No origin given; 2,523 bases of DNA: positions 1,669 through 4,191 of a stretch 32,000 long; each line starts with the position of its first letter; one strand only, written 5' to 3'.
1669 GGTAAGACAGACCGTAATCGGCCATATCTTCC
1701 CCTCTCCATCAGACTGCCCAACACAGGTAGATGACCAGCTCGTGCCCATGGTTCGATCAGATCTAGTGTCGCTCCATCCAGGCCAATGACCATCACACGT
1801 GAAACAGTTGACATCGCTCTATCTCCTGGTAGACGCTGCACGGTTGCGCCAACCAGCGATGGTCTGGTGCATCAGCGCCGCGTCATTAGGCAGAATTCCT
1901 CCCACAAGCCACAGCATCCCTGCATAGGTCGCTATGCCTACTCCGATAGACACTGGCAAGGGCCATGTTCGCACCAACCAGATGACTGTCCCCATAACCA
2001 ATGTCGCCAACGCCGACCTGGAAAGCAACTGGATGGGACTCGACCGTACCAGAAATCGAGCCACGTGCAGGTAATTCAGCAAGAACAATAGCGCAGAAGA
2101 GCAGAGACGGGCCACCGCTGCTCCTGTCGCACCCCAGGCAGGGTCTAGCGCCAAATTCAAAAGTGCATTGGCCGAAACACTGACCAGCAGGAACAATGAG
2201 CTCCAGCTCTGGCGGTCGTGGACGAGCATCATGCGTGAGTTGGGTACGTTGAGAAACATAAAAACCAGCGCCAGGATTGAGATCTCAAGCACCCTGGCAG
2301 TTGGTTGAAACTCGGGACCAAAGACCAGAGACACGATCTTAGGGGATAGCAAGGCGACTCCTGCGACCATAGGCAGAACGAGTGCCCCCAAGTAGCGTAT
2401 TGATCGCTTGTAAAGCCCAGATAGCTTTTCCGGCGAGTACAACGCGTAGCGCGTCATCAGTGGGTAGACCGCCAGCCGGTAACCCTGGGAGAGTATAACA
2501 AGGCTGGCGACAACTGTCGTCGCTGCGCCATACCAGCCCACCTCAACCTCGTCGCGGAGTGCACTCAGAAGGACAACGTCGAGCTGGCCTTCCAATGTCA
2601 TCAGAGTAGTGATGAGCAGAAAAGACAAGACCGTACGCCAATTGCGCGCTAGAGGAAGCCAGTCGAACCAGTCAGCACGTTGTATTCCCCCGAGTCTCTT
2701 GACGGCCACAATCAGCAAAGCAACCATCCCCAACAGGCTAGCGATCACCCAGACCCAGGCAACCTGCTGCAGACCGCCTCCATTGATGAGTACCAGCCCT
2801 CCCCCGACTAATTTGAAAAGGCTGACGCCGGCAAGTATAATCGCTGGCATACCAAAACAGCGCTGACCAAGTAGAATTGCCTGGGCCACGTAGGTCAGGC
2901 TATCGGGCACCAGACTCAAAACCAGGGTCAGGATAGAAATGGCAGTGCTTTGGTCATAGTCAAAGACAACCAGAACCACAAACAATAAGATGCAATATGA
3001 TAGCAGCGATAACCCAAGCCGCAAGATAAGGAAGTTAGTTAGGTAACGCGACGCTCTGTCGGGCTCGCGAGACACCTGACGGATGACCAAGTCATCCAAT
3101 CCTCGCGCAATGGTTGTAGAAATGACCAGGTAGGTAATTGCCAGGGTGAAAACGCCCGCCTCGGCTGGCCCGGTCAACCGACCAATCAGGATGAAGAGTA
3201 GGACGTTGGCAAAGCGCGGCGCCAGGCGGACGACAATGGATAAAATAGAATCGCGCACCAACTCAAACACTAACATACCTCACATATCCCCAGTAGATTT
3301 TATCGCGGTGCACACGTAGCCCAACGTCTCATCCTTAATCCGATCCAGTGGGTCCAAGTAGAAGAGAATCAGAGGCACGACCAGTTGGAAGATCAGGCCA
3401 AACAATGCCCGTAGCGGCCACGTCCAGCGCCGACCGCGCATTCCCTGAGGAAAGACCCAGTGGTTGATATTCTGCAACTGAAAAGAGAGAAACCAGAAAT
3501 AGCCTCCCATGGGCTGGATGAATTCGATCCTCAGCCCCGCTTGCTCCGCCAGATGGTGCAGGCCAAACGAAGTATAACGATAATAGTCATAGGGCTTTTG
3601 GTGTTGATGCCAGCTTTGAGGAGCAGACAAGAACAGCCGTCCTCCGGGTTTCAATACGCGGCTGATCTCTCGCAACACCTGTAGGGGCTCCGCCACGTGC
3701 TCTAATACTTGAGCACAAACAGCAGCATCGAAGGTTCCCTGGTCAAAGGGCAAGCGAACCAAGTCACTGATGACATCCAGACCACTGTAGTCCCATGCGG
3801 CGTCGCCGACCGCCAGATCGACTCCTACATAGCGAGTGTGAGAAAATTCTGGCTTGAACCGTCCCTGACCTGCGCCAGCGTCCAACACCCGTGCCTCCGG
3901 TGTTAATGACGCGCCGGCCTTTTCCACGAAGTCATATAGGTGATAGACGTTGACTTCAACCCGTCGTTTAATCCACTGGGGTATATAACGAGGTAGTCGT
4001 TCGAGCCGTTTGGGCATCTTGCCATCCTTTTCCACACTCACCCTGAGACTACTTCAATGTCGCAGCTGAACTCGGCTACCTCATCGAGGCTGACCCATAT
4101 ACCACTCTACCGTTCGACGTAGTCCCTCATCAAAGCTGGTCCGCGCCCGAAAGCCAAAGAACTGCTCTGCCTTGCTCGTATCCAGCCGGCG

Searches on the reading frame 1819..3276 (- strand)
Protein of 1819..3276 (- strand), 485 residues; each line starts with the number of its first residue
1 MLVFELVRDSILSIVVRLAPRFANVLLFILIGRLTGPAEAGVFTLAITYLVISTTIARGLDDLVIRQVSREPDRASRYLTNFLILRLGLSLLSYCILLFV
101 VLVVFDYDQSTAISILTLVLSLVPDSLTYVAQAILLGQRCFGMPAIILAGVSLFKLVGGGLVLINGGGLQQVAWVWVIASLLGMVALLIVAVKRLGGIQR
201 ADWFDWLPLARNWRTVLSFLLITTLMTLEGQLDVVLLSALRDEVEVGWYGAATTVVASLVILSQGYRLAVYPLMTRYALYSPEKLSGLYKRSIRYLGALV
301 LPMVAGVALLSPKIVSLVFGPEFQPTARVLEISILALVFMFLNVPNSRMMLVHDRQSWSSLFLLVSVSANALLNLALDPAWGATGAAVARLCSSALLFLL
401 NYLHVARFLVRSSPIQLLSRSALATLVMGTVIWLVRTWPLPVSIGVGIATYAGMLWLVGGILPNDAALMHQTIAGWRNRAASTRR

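Call 4: search_protein_families(library=pfam, proteins=[window:1819-3276:-], max_evalue=0.01)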
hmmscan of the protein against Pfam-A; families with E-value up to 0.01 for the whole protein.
window:1819-3276:- (485 aa): 1 family
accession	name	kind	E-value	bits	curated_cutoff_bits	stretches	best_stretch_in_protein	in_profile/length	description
PF13440.11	Polysacc_synt_3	-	5.3e-12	46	23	1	32-326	3-291/293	Polysaccharide biosynthesis protein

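Call 6: search_protein_families(library=ncbifam, proteins=[window:1819-3276:-], max_evalue=0.01)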
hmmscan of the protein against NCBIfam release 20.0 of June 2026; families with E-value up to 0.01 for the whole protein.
window:1819-3276:- (485 aa): 2 families
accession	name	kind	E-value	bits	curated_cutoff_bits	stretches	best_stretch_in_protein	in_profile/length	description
NF041871.1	Wzx_EPS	equivalog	5.8e-20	71.5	800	1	30-411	26-405/492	exopolysaccharide biosynthesis flippase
NF007773.0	PRK10459.1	equivalog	1.2e-05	24.6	273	1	198-468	195-471/492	MOP flippase family protein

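Call 18: find_encoding_contigs(protein=window:1819-3276:-, flank=10000, max_places=3)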
Protein window:1819-3276:- (485 aa): 3 contigs read that carry it; 2 places shown.
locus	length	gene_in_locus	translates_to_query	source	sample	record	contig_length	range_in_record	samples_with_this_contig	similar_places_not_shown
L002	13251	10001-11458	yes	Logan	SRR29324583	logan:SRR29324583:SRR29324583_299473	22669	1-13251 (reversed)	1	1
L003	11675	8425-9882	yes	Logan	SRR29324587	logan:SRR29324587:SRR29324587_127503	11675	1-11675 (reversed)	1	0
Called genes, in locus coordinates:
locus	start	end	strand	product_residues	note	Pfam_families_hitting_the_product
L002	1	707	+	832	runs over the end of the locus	PF07760:DUF1616 (weak), PF20176:DUF6541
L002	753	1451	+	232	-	PF13489:Methyltransf_23, PF13847:Methyltransf_31 (faint), PF08241:Methyltransf_11, PF08242:Methyltransf_12, PF13649:Methyltransf_25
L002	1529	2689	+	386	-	PF13579:Glyco_trans_4_4, PF13439:Glyco_transf_4 (weak), PF00534:Glycos_transf_1, PF13692:Glyco_trans_1_4, PF13524:Glyco_trans_1_2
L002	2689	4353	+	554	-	PF02366:PMT, PF13231:PMT_2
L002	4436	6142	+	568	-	PF00884:Sulfatase (faint), PF01663:Phosphodiest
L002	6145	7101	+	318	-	PF13641:Glyco_tranf_2_3, PF00535:Glycos_transf_2, PF13632:Glyco_trans_2_3 (weak)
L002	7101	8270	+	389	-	PF13439:Glyco_transf_4, PF13579:Glyco_trans_4_4, PF00534:Glycos_transf_1, PF13692:Glyco_trans_1_4, PF13524:Glyco_trans_1_2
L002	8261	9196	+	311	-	PF01073:3Beta_HSD (faint), PF01370:Epimerase, PF02719:Polysacc_synt_2 (faint), PF04321:RmlD_sub_bind (weak), PF16363:GDP_Man_Dehyd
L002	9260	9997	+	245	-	PF13489:Methyltransf_23, PF08241:Methyltransf_11, PF08242:Methyltransf_12, PF13649:Methyltransf_25, PF01209:Ubie_methyltran (weak), PF13847:Methyltransf_31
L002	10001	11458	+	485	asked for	PF13440:Polysacc_synt_3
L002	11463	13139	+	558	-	PF01663:Phosphodiest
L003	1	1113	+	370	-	?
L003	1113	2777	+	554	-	PF02366:PMT, PF13231:PMT_2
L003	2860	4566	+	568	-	PF00884:Sulfatase (faint), PF01663:Phosphodiest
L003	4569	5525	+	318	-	PF13641:Glyco_tranf_2_3, PF00535:Glycos_transf_2, PF13632:Glyco_trans_2_3 (weak)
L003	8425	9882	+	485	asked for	PF13440:Polysacc_synt_3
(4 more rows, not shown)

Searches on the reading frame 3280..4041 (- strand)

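Call 4: search_protein_families(library=pfam, proteins=[window:3280-4041:-], max_evalue=0.01)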
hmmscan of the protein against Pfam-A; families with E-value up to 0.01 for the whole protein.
window:3280-4041:- (253 aa): 9 families
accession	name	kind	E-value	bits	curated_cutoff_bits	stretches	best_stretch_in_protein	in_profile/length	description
PF08241.18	Methyltransf_11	-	1.9e-17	64.1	21.2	1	53-138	1-95/95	Methyltransferase domain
PF13489.12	Methyltransf_23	-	7.4e-17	62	27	1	35-163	9-152/164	Methyltransferase domain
PF13649.12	Methyltransf_25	-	2.5e-11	44.6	27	1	52-134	1-97/97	Methyltransferase domain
PF08242.18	Methyltransf_12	-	9.2e-11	42.8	30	1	53-136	1-98/98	Methyltransferase domain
PF13847.12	Methyltransf_31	-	1.3e-10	41.6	27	1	95-143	64-121/145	Methyltransferase domain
PF01209.24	Ubie_methyltran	-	1.2e-06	28.5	20.1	1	93-156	106-171/233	ubiE/COQ5 methyltransferase family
PF20922.3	Anamorsin_N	-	0.00016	21.8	27.1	1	90-144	38-93/163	Anamorsin, N-terminal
PF05148.21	Methyltransf_8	-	0.00024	21.5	27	1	90-143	109-161/219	Hypothetical methyltransferase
PF03141.22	Methyltransf_29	-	0.0016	17.5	23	1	95-148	173-227/506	Putative S-adenosyl-L-methionine-dependent methyltransferase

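Call 52: search_protein_families(library=ncbifam, proteins=[window:3280-4041:-], max_evalue=0.00001)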
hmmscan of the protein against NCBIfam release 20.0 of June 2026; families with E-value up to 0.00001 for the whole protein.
window:3280-4041:- (253 aa): 12 families
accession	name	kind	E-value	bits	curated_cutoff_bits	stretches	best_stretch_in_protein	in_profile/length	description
NF045667.1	MTase_DVU1556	equivalog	3.1e-14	52.9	155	1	44-139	18-120/213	DVU_1556 family methyltransferase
NF001241.0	PRK00216.1-2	equivalog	9.3e-10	38.5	327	1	45-140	48-149/231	demethylmenaquinone methyltransferase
TIGR04345.1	ovoA_Cterm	equivalog_domain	1.4e-08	34.5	170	1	93-151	124-182/242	putative 4-mercaptohistidine N1-methyltransferase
TIGR01983.1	UbiG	equivalog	2.2e-08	33.7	102.95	1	97-139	109-152/228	bifunctional 2-polyprenyl-6-hydroxyphenol methylase/3-demethylubiquinol 3-O-methyltransferase UbiG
NF001240.0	PRK00216.1-1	equivalog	5.9e-08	32.1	378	1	90-157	120-189/251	bifunctional demethylmenaquinone methyltransferase/2-methoxy-6-polyprenyl-1,4-benzoquinol methylase UbiE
NF052510.1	methyltran_MpqE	exception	3.5e-07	29.8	335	1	96-157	109-172/234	methyl-plastoquinone biosynthesis methyltransferase MpqE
TIGR02072.1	BioC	equivalog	5.1e-07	29.7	184.95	1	34-140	22-134/244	malonyl-ACP O-methyltransferase BioC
TIGR01934.1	MenG_MenH_UbiE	subfamily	6.2e-07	28.9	158.35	1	92-139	95-142/223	ubiquinone/menaquinone biosynthesis methyltransferase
NF041675.1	sarc_dimgly_tmase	equivalog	7.7e-07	29.3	550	1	92-141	118-172/278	sarcosine/dimethylglycine N-methyltransferase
TIGR02752.1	MenG_heptapren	equivalog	1.4e-06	28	419.85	1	94-156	105-170/231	demethylmenaquinone methyltransferase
NF001243.0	PRK00216.1-4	equivalog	2.7e-06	26.9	235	1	93-156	106-172/237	demethylmenaquinone methyltransferase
NF047649.1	MTase_UXPK_star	exception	5.4e-06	25.6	460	1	92-139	135-182/283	methyltransferase/UXPK-star double selenoprotein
